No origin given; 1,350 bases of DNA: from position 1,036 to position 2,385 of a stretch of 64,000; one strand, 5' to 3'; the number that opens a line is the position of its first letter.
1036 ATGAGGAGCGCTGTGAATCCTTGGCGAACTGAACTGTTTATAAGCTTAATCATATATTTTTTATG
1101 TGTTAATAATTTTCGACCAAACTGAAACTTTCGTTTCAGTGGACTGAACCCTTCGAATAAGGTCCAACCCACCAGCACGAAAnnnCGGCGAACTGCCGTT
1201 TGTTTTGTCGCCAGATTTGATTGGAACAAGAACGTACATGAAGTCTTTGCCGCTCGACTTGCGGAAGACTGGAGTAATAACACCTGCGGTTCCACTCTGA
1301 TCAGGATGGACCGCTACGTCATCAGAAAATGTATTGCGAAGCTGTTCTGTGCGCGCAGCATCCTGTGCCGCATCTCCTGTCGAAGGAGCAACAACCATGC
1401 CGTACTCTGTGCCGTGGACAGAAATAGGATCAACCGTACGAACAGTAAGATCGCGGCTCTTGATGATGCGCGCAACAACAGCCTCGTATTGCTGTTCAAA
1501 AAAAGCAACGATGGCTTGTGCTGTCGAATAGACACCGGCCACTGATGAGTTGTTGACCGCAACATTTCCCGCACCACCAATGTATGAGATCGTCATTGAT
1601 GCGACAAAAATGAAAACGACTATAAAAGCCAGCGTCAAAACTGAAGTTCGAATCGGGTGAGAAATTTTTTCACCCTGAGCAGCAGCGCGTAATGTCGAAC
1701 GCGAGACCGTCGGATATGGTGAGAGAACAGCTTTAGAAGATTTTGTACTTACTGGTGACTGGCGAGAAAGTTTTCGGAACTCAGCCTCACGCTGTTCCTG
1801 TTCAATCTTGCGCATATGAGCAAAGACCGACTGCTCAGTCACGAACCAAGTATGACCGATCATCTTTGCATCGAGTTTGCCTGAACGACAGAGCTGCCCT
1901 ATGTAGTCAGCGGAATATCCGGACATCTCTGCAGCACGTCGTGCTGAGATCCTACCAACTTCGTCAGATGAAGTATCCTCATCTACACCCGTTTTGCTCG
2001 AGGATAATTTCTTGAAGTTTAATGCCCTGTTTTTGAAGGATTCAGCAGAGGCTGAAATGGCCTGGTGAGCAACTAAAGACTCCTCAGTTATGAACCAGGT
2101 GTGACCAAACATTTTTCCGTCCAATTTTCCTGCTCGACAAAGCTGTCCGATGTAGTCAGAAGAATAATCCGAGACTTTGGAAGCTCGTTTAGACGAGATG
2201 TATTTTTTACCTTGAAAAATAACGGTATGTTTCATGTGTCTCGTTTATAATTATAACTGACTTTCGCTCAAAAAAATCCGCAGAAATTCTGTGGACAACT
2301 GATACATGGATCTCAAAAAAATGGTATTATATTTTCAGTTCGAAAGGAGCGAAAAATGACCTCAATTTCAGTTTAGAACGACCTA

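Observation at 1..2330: Membrane-anchored tandem-HTH (MerR/excisionase-type) regulator next to a perfect palindrome and two secreted proteins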

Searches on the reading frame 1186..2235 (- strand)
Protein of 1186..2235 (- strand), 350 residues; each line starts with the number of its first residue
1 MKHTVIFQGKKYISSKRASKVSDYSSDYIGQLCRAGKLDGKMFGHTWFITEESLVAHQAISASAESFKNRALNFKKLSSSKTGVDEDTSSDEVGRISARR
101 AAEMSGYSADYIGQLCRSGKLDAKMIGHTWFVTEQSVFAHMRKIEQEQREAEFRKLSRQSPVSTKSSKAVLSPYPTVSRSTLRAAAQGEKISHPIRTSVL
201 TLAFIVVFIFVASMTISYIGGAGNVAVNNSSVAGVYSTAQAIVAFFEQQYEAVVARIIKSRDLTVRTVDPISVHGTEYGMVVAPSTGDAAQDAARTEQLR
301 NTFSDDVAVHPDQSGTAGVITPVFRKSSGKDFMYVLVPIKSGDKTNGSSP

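Call 3: search_protein_families(library=pfam, proteins=[window:1186-2235:-], max_evalue=1)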
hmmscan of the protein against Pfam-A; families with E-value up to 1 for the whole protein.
window:1186-2235:- (350 aa): 1 family
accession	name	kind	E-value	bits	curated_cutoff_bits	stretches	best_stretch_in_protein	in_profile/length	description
PF12728.13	HTH_17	-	6.5e-06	26.8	27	1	101-143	7-49/51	Helix-turn-helix domain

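Call 6: search_protein_families(library=ncbifam, proteins=[window:1186-2235:-], max_evalue=1)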
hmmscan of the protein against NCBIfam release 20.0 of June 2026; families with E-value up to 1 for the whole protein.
window:1186-2235:- (350 aa): 2 families
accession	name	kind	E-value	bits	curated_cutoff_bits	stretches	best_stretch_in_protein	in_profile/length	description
TIGR01764.1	excise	domain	0.037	14.4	28.8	0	101-142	7-48/49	excisionase family DNA-binding protein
TIGR02695.1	azurin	equivalog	0.061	13.7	105.1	0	115-140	31-56/125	azurin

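Call 10: find_homologous_proteins(query=window:1186-2235:-)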
Query window:1186-2235:- (350 aa): 457 proteins with E <= 0.001 among 3727 candidates; the best 120 are listed.
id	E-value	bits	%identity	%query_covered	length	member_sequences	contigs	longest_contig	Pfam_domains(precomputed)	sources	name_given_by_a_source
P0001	3.7e-221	751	99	100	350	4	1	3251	PF12728.14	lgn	-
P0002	1.4e-189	647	89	100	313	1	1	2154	PF12728.14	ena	-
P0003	5.0e-189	645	83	100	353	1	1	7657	PF12728.14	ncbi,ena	-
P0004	2.3e-179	613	79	100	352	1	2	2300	-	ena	-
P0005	2.0e-153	528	69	100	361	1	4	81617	PF12728.14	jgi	jgi:hypothetical protein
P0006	7.5e-152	523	68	100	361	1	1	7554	PF12728.14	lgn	-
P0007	4.5e-134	465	72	86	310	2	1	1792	-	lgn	-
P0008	6.0e-75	271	38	100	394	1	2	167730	PF12728.14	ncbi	-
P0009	8.0e-74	267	38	100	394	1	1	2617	PF12728.14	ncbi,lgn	-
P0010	2.4e-72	262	42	100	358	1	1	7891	PF12728.14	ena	-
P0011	8.2e-72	260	41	97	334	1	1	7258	PF12728.14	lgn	-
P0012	7.1e-70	254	42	99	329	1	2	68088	PF12728.14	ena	-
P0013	3.3e-69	252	41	100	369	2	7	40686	PF12728.14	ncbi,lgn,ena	-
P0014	7.2e-68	247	42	99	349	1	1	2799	PF12728.14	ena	-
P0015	1.2e-66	243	40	97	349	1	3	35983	PF12728.14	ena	-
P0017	1.7e-65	240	40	100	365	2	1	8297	PF12728.14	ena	-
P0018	1.9e-64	236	40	100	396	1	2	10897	PF12728.14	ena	-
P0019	9.0e-64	234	36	98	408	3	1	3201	PF12728.14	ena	-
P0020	7.9e-63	231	55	41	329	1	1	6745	PF12728.14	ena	-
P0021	9.2e-61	224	33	97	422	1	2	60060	PF12728.14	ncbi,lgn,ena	-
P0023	1.0e-59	221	38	100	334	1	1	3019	PF12728.14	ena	-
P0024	1.3e-58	217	38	97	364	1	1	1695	PF12728.14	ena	-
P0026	3.0e-55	206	37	97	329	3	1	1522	PF12728.14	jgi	jgi:hypothetical protein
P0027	5.4e-55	205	46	44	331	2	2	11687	PF12728.14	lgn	-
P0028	7.0e-54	201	47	42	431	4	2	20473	PF12728.14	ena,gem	-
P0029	7.2e-49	185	37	51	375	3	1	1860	PF12728.14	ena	-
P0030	3.1e-47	180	53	46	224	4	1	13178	PF12728.14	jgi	jgi:hypothetical protein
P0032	3.0e-46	176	40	41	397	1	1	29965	PF12728.14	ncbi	-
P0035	1.0e-43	168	52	45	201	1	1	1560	PF12728.14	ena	-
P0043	4.5e-42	163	34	97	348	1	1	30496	PF12728.14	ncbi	-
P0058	7.1e-40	155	33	98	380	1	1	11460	PF12728.14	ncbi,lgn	ncbi:MAG: helix-turn-helix domain-containing protein [Minisyncoccia bacterium]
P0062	1.8e-39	154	31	97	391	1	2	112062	-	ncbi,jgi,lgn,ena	ncbi:MAG: hypothetical protein WCS89_03350 [Candidatus Paceibacterota bacterium]|jgi:hypothetical pr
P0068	3.0e-39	153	55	21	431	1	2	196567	-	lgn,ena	-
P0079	1.7e-38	151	33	98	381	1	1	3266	PF12728.14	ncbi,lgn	-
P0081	2.6e-38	150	31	97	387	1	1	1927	PF12728.14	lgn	-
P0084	3.3e-38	150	33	97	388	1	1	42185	PF12728.14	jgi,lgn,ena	-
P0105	4.8e-37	146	40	40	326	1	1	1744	PF12728.14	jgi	-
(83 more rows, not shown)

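Call 12: find_encoding_contigs(protein=P0005, flank=8000, max_places=2)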
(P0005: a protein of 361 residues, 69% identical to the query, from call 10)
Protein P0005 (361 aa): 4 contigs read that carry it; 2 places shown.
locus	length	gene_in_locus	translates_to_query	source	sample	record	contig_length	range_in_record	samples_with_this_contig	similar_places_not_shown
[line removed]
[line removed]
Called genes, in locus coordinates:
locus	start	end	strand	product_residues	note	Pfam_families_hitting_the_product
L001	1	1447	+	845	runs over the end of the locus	PF07517:SecA_DEAD, PF01043:SecA_PP_bind, PF21090:P-loop_SecA, PF07516:SecA_SW, PF02810:SEC-C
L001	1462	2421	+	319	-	PF01073:3Beta_HSD, PF01370:Epimerase, PF02719:Polysacc_synt_2, PF04321:RmlD_sub_bind, PF05368:NmrA (weak), PF07993:NAD_binding_4 (faint), PF16363:GDP_Man_Dehyd, PF13460:NAD_binding_10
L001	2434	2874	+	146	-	PF00293:NUDIX (weak)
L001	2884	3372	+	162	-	PF00293:NUDIX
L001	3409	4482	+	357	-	PF01594:AI-2E_transport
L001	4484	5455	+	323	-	PF01018:GTP1_OBG, PF01926:MMR_HSR1, PF02421:FeoB_N, PF03193:RsgA_GTPase (faint)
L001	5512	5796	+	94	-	-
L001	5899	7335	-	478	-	PF02934:GatB_N, PF02637:GatB_Yqey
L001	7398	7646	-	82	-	PF12728:HTH_17, PF00376:MerR, PF13411:MerR_1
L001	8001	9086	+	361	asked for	PF12728:HTH_17 (faint)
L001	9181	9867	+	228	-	-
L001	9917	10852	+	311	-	-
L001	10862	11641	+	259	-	-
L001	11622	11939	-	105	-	-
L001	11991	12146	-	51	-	-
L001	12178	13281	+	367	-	-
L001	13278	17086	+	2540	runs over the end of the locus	?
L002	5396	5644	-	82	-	PF12728:HTH_17, PF00376:MerR, PF13411:MerR_1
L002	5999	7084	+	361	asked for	PF12728:HTH_17 (faint)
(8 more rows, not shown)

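Call 13: find_encoding_contigs(protein=P0008, flank=8000, max_places=2)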
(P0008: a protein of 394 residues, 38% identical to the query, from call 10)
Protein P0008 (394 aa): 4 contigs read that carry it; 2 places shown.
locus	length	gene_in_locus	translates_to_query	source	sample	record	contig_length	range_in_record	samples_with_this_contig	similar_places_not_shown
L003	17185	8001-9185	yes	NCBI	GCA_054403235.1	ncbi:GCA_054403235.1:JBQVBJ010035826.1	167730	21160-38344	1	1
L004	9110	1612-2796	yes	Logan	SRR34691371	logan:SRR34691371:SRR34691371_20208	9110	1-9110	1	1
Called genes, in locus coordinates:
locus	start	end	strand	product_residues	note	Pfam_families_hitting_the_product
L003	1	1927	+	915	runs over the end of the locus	PF07517:SecA_DEAD, PF01043:SecA_PP_bind, PF21090:P-loop_SecA, PF07516:SecA_SW, PF02810:SEC-C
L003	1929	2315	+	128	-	PF12643:MazG-like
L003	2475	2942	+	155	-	PF00293:NUDIX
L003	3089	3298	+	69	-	-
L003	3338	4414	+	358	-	PF01594:AI-2E_transport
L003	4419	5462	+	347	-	PF01018:GTP1_OBG, PF01926:MMR_HSR1, PF02421:FeoB_N, PF03193:RsgA_GTPase (faint)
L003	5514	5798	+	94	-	-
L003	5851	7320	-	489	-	PF02934:GatB_N, PF02637:GatB_Yqey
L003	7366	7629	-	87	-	PF12728:HTH_17 (weak), PF13411:MerR_1, PF00376:MerR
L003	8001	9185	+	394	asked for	PF12728:HTH_17 (faint)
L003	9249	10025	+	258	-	-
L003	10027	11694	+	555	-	PF00041:fn3 (faint)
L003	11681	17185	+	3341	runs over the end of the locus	-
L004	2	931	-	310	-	?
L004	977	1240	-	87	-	PF12728:HTH_17 (weak), PF13411:MerR_1, PF00376:MerR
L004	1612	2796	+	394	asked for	PF12728:HTH_17 (faint)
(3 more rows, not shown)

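Call 14: find_encoding_contigs(protein=P0062, flank=8000, max_places=1)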
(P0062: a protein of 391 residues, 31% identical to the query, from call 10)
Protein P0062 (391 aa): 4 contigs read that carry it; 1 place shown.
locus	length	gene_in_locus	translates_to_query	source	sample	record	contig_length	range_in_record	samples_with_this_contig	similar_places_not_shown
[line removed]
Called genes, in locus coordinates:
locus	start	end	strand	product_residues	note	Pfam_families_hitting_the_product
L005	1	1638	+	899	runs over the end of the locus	PF07517:SecA_DEAD, PF01043:SecA_PP_bind, PF21090:P-loop_SecA, PF07516:SecA_SW, PF02810:SEC-C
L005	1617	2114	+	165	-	PF00293:NUDIX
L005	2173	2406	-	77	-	-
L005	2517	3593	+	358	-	PF01594:AI-2E_transport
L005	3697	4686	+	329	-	PF01018:GTP1_OBG, PF01926:MMR_HSR1, PF02421:FeoB_N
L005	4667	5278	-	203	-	PF01797:Y1_Tnp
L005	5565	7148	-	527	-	PF02934:GatB_N, PF02637:GatB_Yqey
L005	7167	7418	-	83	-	PF12728:HTH_17 (weak), PF00376:MerR, PF13411:MerR_1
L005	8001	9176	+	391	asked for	-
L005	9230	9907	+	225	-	-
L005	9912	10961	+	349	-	-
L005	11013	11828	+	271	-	-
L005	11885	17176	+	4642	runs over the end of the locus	PF00041:fn3 (faint), PF13517:FG-GAP_3 (faint), PF01839:FG-GAP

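Call 15: find_encoding_contigs(protein=P0021, flank=8000, max_places=1)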
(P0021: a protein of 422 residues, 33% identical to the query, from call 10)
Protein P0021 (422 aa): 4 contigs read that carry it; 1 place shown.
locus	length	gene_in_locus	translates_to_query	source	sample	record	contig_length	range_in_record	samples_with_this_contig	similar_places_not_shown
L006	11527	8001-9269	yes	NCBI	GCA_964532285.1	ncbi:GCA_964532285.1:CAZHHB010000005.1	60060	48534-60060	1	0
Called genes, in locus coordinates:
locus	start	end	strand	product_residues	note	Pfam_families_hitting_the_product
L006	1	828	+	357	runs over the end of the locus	PF01565:FAD_binding_4, PF02873:MurB_C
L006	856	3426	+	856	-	PF07517:SecA_DEAD, PF01043:SecA_PP_bind, PF21090:P-loop_SecA, PF07516:SecA_SW, PF02810:SEC-C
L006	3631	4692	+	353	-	PF01594:AI-2E_transport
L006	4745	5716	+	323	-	PF01018:GTP1_OBG, PF01926:MMR_HSR1, PF02421:FeoB_N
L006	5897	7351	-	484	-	PF02934:GatB_N, PF02637:GatB_Yqey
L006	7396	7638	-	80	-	PF12728:HTH_17, PF00376:MerR, PF13411:MerR_1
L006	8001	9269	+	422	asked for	PF12728:HTH_17 (faint)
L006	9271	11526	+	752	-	?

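Call 16: find_encoding_contigs(protein=P0068, flank=8000, max_places=1)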
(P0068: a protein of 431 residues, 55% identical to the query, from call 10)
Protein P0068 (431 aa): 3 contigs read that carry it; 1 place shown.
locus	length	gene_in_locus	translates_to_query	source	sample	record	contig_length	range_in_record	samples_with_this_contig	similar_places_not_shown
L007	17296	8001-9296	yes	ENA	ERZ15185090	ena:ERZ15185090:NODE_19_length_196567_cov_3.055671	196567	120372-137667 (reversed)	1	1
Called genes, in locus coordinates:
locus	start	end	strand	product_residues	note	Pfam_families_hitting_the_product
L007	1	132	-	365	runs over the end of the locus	-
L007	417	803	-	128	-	PF27247:MJ1673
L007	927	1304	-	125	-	-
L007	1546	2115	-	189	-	-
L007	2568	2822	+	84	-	-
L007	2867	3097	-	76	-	-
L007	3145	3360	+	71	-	-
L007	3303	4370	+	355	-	PF01594:AI-2E_transport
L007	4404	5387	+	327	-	PF01018:GTP1_OBG, PF03193:RsgA_GTPase (faint), PF01926:MMR_HSR1, PF02421:FeoB_N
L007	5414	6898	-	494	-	PF02934:GatB_N, PF02637:GatB_Yqey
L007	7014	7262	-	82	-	PF12728:HTH_17 (weak), PF00376:MerR, PF13411:MerR_1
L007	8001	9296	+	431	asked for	-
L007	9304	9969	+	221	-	-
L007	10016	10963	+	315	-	-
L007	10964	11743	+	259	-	-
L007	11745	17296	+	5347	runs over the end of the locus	-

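Call 19: search_protein_families(library=pfam, proteins=[L001:9181-9867:+, L001:9917-10852:+, L001:10862-11641:+, L005:9230-9907:+, L005:9912-10961:+, L005:11013-11828:+, L007:9304-9969:+, L007:10016-10963:+, L007:10964-11743:+, L003:10027-11694:+], max_evalue=5)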
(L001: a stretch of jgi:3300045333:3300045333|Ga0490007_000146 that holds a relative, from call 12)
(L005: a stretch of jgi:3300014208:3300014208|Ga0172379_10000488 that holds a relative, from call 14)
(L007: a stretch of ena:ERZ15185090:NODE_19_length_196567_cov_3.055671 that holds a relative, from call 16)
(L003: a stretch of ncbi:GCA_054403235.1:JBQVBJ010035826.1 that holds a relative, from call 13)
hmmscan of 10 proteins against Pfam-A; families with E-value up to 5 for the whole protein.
L001:9181-9867:+ (228 aa): 0 families

L001:9917-10852:+ (311 aa): 3 families
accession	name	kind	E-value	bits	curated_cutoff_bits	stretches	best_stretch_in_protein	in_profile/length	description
PF06030.18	WxLIP_PGBD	-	0.0017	18.8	27.3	1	86-130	74-118/121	WxL Interacting Protein, peptidoglycan binding domain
PF23619.1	Ig_VWA7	-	0.081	13.6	27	0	38-62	25-49/104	VWA7 Ig-like domain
PF06280.18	fn3_5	-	0.097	13.8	27.6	1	92-126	56-92/112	Fn3-like domain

L001:10862-11641:+ (259 aa): 0 families

L005:9230-9907:+ (225 aa): 0 families

L005:9912-10961:+ (349 aa): 1 family
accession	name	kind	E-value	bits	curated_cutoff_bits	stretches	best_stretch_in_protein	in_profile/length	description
PF06030.18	WxLIP_PGBD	-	0.0017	18.8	27.3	1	78-171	22-118/121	WxL Interacting Protein, peptidoglycan binding domain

L005:11013-11828:+ (271 aa): 2 families
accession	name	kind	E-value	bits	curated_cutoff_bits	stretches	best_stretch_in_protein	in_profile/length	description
PF05688.17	BIg21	-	0.04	14.9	27.4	1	99-156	42-97/109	Bacterial Immunoglobulin-like 21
PF10702.14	DUF2507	-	0.24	11.8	35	1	27-107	43-120/123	Protein of unknown function (DUF2507)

L007:9304-9969:+ (221 aa): 0 families

L007:10016-10963:+ (315 aa): 2 families
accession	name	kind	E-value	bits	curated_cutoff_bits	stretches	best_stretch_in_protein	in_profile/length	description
PF06030.18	WxLIP_PGBD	-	0.001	19.5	27.3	1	49-143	21-118/121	WxL Interacting Protein, peptidoglycan binding domain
PF06749.17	DUF1218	-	2.4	9.1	25.3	1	279-304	30-55/95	Protein of unknown function (DUF1218)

L007:10964-11743:+ (259 aa): 1 family
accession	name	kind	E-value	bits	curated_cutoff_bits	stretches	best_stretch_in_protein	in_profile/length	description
PF05688.17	BIg21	-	0.08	13.9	27.4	1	84-139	39-92/109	Bacterial Immunoglobulin-like 21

L003:10027-11694:+ (555 aa): 4 families
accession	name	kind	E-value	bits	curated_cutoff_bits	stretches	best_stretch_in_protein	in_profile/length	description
PF00041.27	fn3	-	6.7e-10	39.5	25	2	63-143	3-83/84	Fibronectin type III domain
PF16656.11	Pur_ac_phosph_N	-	6e-05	24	30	1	180-247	6-83/93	Purple acid Phosphatase, N-terminal domain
PF25059.1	FN3_DSCAM-DSCAML_C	-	0.0079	17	39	1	224-262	44-81/89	DSCAM/DSCAML C-terminal Fn3-like domain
PF25814.1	fn3_SORL1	-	0.009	16.5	27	1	63-127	5-71/90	SORL1-like, fn3 domain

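Call 22: find_related_loci(query=A1, collection=genome_contigs, flank=6000)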
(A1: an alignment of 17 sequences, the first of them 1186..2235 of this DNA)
Query A1 (350 aa) in genome_contigs; peptide patterns used: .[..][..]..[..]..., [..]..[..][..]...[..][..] (x = any residue, [..] = any of these).
158 stretches matched a pattern; 120 encode a relative of the query (tblastn E <= 1e-3); the best 80 are kept; 79 distinct loci.
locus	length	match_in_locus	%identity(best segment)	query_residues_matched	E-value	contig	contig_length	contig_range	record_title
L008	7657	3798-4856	83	1-350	0e+0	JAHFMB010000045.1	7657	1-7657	MAG: Candidatus Taylorbacteria bacterium isolate nzgw447 NODE_17485_length_7658_cov_2.784132, whole genome shotgun seque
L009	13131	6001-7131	41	1-339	2e-82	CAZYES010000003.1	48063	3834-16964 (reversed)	MAG TPA_asm: uncultured Candidatus Saccharibacteria bacterium isolate binchicken_co153_50 genome assembly, contig: NODE_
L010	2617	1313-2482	38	1-350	6e-82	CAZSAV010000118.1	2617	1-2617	MAG TPA_asm: uncultured Candidatus Saccharibacteria bacterium isolate SRP278252_co2_806 genome assembly, contig: NODE_91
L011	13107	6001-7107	41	1-350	1e-78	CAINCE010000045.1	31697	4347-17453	uncultured bacterium isolate KR5_bin-306 genome assembly, contig: bin-306:45/77, whole genome shotgun sequence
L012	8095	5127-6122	39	1-339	7e-79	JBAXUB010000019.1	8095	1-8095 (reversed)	MAG: Candidatus Taylorbacteria bacterium isolate ELA650 MAG650_19, whole genome shotgun sequence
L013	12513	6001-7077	37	1-350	3e-68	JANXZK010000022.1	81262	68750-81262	MAG: bacterium isolate GL140_4_metabat_307 GL140_4_k141_2839157, whole genome shotgun sequence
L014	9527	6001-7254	33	1-339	4e-67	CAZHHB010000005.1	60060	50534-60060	MAG TPA_asm: uncultured Candidatus Saccharibacteria bacterium isolate ERP113451_co1_453 genome assembly, contig: NODE_35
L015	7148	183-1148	38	1-340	3e-64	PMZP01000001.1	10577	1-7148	MAG: Candidatus Taylorbacteria bacterium isolate fen_1323 73.20110800_E3D.67_contig_109239, whole genome shotgun sequenc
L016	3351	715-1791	32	1-339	4e-52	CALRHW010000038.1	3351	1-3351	MAG: Parcubacteria group bacterium isolate TrH-25oct19-271 genome assembly, contig: TrH-25oct19-C66223, whole genome sho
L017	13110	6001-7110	31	1-339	2e-50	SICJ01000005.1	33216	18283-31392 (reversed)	MAG: Candidatus Parcubacteria bacterium isolate Baikal-deep-G202 BACOMB-C5767, whole genome shotgun sequence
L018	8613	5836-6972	32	1-340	5e-50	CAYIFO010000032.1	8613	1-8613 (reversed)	MAG TPA_asm: uncultured Candidatus Saccharibacteria bacterium isolate ERP119705_co18_164 genome assembly, contig: NODE_1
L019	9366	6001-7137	33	1-344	6e-49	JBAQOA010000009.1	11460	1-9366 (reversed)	MAG: Minisyncoccia bacterium isolate MFD12002_ilm_asm_bin21 k127_71791, whole genome shotgun sequence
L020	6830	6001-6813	39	1-253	6e-48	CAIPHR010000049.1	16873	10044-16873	uncultured bacterium isolate MJ-2014_bin-1666 genome assembly, contig: bin-1666:49/95, whole genome shotgun sequence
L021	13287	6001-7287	47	1-343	3e-40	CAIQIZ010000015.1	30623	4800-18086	uncultured bacterium isolate AM-2014_bin-3837 genome assembly, contig: bin-3837:15/31, whole genome shotgun sequence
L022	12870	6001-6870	33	1-344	2e-39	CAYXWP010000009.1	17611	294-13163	MAG TPA_asm: uncultured Candidatus Saccharibacteria bacterium isolate SRP062349_co2_4 genome assembly, contig: NODE_1740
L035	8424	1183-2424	56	1-347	6e-25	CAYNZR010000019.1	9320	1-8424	MAG TPA_asm: uncultured Candidatus Saccharibacteria bacterium isolate SRP278252_co1_103 genome assembly, contig: NODE_13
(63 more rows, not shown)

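Call 29: predict_structure(alignment_id=A1)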
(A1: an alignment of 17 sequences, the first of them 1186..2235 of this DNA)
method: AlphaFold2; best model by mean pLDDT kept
length: 350 residues; sequences in the alignment: 17
mean_pLDDT: 61.7   pTM: 0.25
mean pLDDT of the five models: 61.7, 60.7, 60.5, 58.9, 58.1
residues with pLDDT >= 90: 83; 70-90: 54; 50-70: 65; < 50: 148
segments of 3 or more residues with pLDDT < 50: 75-90, 161-172, 174-194, 218-242, 249-284, 316-350
pLDDT, mean of each block of 10 residues (from residue 1): 82 92 90 92 91 87 57 46 38 80 91 93 89 93 92 78 38 43 45 52 75 56 36 42 51 41 28 31 57 66 53 49 37 31 37
secondary structure, 60 per line:
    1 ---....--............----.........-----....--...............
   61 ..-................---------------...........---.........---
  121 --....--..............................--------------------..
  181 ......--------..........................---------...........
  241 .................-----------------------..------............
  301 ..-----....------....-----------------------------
elements in order: E4-7 E10-14 H15-21 H26-34 E40-43 E46-50 H51-62 H64-79 E95-97 H98-105 H109-117 E123-126 E129-133 H134-158 H179-186 H195-220 H230-257 H289-302 E308-311 E318-321
